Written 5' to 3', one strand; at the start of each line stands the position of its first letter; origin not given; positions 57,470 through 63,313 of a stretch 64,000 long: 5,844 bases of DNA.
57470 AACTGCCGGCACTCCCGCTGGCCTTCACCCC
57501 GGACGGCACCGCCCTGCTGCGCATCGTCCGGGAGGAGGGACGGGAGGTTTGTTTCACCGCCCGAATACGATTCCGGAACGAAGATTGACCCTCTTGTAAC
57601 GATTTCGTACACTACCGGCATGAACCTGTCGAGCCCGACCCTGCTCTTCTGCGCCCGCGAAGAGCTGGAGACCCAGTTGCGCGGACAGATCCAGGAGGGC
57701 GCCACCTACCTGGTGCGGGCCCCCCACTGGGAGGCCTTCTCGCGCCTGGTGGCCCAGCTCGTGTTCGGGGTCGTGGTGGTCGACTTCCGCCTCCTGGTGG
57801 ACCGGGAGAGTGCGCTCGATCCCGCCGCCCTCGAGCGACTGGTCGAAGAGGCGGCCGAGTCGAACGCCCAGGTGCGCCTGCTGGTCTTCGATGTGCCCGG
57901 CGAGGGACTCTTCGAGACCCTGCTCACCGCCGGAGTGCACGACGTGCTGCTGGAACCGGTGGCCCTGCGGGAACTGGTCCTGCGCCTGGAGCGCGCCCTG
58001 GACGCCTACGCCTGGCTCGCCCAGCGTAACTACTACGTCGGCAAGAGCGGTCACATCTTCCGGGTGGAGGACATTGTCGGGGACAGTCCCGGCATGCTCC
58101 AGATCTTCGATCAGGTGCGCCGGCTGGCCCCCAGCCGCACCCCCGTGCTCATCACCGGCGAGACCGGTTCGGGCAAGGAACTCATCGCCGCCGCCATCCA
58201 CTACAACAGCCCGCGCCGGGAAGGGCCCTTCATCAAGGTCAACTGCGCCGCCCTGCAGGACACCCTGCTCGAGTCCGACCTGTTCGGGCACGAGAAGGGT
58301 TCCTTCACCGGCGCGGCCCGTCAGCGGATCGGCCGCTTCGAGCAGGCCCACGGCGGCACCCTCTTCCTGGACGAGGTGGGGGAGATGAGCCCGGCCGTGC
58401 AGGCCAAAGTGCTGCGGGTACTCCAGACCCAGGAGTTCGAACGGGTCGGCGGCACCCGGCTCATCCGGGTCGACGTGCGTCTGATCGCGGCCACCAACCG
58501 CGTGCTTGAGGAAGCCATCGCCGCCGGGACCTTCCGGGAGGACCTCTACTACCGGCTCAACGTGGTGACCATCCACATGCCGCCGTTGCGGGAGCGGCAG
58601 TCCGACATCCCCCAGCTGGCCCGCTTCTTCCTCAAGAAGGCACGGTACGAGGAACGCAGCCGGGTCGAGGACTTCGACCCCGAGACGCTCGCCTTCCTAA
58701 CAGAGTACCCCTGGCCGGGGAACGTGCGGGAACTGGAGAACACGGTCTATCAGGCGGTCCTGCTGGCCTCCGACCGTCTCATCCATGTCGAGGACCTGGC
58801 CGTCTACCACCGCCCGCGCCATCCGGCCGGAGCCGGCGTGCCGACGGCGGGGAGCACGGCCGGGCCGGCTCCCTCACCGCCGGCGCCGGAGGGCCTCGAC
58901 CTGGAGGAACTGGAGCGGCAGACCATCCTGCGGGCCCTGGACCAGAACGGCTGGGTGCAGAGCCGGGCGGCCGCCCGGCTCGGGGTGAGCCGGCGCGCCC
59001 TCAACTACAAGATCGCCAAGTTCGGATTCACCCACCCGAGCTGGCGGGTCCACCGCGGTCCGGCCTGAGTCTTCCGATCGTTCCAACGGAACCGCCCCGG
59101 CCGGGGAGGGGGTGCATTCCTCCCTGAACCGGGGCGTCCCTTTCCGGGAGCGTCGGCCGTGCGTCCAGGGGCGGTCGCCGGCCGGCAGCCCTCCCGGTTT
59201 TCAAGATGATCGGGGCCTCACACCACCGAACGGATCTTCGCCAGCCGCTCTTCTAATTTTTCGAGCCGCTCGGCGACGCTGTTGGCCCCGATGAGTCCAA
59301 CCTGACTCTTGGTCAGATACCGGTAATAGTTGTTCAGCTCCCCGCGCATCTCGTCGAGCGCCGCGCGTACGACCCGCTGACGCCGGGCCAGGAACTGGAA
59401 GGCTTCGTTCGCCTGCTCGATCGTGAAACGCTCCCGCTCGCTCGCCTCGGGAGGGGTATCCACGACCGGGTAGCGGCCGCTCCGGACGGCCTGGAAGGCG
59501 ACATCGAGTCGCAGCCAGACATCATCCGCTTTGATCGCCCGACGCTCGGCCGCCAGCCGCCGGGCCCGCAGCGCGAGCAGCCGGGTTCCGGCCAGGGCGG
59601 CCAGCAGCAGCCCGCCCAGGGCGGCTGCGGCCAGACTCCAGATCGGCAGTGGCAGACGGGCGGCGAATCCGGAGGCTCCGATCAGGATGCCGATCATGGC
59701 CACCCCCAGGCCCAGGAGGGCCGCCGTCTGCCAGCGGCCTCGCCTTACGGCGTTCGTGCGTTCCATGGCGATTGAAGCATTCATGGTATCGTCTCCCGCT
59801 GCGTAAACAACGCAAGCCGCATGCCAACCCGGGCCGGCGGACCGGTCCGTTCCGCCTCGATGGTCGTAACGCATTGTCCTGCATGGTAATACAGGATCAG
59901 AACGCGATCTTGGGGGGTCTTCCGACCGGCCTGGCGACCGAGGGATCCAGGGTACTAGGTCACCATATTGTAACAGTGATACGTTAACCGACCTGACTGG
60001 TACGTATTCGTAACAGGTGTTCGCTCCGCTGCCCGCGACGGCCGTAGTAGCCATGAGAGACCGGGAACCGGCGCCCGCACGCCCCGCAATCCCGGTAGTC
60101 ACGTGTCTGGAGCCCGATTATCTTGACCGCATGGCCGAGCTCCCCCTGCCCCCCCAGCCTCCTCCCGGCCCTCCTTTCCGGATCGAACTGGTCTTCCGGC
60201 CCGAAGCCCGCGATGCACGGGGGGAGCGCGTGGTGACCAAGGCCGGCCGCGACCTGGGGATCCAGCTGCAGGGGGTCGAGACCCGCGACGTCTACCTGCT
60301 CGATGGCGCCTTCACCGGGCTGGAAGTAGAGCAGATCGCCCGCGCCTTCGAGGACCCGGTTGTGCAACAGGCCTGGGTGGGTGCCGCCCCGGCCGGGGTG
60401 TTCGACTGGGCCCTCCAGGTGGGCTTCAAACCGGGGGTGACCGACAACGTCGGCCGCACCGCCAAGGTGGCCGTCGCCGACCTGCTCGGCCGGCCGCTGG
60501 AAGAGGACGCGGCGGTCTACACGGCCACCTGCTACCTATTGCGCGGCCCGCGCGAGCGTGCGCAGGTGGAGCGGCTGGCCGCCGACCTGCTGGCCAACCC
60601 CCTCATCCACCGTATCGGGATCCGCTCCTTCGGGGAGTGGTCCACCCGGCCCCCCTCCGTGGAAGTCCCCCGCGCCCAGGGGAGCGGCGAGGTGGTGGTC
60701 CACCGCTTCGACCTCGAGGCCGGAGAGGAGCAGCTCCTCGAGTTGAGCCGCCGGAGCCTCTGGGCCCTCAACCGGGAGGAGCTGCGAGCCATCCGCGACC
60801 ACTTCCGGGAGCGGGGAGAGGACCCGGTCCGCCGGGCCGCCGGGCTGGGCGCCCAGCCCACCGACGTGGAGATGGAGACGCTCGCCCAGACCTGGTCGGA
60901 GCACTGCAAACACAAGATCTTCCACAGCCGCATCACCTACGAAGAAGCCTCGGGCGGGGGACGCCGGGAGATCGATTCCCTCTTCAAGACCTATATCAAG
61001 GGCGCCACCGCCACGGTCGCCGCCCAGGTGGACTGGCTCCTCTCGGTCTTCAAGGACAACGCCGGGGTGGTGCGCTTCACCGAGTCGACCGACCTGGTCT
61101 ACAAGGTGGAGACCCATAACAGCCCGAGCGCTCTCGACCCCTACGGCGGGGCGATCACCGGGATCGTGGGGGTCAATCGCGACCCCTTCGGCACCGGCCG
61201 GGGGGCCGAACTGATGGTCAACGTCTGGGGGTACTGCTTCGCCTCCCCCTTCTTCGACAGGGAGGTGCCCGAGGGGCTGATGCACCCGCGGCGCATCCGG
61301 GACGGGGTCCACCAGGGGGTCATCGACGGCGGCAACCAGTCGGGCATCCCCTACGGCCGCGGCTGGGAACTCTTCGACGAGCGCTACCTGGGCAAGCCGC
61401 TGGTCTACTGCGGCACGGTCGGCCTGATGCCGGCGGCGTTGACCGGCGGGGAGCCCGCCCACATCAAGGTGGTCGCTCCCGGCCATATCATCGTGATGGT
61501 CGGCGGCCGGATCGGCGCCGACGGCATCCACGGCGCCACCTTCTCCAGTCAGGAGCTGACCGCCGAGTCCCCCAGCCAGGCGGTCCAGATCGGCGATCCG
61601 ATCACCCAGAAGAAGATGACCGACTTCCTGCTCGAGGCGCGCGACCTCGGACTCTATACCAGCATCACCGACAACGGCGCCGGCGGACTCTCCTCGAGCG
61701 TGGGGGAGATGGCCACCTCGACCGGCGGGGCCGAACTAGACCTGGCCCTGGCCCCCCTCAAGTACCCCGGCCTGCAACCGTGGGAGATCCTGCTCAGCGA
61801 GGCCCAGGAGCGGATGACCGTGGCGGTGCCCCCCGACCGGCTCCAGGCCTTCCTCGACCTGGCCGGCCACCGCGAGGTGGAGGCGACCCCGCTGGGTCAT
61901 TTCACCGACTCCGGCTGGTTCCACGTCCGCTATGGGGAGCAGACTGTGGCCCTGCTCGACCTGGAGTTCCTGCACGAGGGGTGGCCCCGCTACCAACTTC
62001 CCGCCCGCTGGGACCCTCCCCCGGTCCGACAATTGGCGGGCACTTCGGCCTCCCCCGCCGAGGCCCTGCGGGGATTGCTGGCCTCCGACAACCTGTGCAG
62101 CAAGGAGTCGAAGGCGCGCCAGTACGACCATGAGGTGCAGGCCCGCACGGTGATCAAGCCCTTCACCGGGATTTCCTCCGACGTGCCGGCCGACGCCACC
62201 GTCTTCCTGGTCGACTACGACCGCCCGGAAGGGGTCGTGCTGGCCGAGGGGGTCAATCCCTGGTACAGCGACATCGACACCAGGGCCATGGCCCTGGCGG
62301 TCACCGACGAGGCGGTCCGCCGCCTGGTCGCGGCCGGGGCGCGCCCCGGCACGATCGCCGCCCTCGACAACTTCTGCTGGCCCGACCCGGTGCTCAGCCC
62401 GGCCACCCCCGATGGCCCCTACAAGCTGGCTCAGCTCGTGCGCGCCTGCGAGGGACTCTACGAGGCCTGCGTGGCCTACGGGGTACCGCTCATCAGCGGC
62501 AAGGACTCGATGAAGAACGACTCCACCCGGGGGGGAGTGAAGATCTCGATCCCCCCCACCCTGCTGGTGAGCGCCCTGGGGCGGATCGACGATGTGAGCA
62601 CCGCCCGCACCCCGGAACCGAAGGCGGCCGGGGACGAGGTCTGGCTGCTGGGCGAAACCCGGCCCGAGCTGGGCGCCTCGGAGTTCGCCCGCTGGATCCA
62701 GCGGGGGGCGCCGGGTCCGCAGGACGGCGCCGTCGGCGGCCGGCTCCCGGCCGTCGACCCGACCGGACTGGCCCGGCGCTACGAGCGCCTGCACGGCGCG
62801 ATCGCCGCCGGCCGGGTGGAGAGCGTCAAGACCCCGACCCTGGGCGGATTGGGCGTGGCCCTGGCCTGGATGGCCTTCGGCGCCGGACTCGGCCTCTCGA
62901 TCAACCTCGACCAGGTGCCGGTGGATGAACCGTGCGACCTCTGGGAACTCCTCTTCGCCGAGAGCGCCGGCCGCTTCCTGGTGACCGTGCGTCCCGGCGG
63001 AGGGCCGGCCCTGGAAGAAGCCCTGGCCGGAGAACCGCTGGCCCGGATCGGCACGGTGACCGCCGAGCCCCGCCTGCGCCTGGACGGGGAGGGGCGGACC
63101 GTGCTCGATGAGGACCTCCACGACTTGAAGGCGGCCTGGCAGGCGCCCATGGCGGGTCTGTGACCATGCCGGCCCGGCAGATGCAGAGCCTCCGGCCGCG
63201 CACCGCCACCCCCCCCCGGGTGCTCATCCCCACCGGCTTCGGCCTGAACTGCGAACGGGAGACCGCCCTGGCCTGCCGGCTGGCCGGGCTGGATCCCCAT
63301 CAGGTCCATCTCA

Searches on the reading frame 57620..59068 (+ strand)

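Call 54: search_protein_families(library=pfam, proteins=[window:57620-59068:+], max_evalue=0.0001)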
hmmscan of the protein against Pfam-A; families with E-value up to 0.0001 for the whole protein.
window:57620-59068:+ (482 aa): 5 families
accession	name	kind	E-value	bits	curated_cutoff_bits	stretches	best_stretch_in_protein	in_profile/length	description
PF00158.32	Sigma54_activat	-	2.8e-72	242.3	20.2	1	152-319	1-168/168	Sigma-54 interaction domain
PF25601.1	AAA_lid_14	-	6.9e-25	87.1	27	1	324-402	1-79/87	AAA+ ATPase lid domain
PF14532.12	Sigma54_activ_2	-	5e-23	82.3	25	1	153-323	1-138/138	Sigma-54 interaction domain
PF02954.25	HTH_8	-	2.2e-13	50.1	22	1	428-468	2-42/42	Bacterial regulatory protein, Fis family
PF07728.20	AAA_5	-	2e-07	31.5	22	1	175-295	1-124/139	AAA domain (dynein-related subfamily)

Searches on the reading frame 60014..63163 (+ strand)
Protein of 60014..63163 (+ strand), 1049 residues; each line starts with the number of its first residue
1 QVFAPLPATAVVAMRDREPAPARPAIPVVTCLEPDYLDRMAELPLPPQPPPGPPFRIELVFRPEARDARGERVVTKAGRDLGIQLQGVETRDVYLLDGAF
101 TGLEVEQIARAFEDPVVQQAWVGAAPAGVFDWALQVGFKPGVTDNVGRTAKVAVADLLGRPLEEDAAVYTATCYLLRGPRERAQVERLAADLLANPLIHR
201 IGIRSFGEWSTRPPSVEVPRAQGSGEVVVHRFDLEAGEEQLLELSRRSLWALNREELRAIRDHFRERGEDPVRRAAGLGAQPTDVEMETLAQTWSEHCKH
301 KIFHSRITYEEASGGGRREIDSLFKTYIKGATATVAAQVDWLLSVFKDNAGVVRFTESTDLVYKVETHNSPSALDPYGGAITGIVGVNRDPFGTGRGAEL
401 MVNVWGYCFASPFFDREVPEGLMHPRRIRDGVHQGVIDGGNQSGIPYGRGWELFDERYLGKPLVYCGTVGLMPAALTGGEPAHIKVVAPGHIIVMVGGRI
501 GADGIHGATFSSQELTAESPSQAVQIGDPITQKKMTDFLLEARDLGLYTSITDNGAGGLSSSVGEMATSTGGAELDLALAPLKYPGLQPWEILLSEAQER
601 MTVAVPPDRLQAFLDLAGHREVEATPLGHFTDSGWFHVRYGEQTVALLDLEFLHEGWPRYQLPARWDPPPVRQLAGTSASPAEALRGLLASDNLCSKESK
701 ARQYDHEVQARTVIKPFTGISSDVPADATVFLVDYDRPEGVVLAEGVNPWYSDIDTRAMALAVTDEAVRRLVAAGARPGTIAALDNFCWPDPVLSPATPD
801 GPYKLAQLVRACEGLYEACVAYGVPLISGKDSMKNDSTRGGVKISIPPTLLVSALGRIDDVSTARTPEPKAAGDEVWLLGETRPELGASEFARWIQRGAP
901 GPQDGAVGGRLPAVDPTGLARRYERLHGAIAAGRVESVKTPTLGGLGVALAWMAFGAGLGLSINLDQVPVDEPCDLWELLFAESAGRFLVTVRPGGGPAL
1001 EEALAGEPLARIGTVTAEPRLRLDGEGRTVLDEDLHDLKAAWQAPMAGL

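Call 54: search_protein_families(library=pfam, proteins=[window:60014-63163:+], max_evalue=0.0001)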
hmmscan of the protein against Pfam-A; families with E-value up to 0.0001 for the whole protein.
window:60014-63163:+ (1049 aa): 3 families
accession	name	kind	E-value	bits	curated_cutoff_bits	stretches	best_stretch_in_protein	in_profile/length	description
PF02769.27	AIRS_C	-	7.2e-45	153.4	23.1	2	489-634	2-149/156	AIR synthase related protein, C-terminal domain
PF00586.29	AIRS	-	4.7e-17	62.9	24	2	348-472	2-112/112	AIR synthase related protein, N-terminal domain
PF18072.6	FGAR-AT_linker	-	4.6e-15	56.3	26.6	1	243-301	3-50/50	Formylglycinamide ribonucleotide amidotransferase linker domain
